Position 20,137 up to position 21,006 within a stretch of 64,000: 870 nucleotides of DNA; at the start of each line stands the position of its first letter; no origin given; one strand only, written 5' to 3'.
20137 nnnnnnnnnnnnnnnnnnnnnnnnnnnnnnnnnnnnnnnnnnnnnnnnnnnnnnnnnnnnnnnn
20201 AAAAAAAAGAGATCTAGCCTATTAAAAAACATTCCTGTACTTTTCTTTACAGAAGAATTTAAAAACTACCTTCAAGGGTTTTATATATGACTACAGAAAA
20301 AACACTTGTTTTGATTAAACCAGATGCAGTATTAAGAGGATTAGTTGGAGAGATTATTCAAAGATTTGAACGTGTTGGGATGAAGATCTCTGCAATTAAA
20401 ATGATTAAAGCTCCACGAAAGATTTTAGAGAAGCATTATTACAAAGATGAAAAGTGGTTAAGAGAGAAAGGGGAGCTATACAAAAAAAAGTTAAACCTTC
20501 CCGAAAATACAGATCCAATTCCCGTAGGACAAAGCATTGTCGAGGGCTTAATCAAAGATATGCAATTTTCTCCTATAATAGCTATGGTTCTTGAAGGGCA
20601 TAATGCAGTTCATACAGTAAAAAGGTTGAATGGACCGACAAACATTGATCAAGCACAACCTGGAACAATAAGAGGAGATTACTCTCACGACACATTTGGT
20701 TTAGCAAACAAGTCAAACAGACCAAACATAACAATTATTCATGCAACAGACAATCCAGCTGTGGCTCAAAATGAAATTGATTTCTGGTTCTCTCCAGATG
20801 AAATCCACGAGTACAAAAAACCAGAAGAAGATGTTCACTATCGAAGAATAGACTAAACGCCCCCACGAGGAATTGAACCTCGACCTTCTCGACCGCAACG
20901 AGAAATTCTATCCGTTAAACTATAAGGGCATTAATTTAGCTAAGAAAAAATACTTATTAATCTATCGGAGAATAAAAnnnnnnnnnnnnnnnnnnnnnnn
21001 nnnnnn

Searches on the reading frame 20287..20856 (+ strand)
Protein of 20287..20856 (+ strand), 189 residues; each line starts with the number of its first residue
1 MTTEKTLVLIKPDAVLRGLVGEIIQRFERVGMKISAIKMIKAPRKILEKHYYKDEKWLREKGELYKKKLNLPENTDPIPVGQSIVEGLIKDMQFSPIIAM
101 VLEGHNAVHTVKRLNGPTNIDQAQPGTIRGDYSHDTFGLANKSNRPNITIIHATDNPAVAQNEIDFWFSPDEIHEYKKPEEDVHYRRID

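Call 3: search_protein_families(library=pfam, proteins=[window:20287-20856:+], max_evalue=0.01)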
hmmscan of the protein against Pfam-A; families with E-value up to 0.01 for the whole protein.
window:20287-20856:+ (189 aa): 1 family
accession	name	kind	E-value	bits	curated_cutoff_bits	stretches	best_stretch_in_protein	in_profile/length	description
PF00334.24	NDK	-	2e-37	128.5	27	2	84-173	56-135/135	Nucleoside diphosphate kinase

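Call 4: search_protein_families(library=ncbifam, proteins=[window:20287-20856:+], max_evalue=0.01)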
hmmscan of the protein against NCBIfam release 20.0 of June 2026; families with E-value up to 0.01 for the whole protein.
window:20287-20856:+ (189 aa): 6 families
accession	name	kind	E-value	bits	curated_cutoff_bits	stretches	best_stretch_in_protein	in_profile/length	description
NF011115.0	PRK14543.1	equivalog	9.4e-39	133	287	2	81-185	63-167/169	nucleoside-diphosphate kinase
NF001908.0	PRK00668.1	equivalog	1.5e-36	125.3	155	2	85-175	60-140/141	nucleoside-diphosphate kinase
NF011112.0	PRK14540.1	equivalog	3.2e-29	101.5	202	2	81-169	55-133/135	nucleoside-diphosphate kinase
NF011116.0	PRK14545.1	equivalog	2.8e-17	63.2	217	2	85-170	60-135/139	nucleoside-diphosphate kinase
NF011113.0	PRK14541.1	equivalog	2.1e-15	57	255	2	4-51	2-49/140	nucleoside-diphosphate kinase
NF011114.0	PRK14542.1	equivalog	3e-14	52.9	250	2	4-44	2-42/137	nucleoside-diphosphate kinase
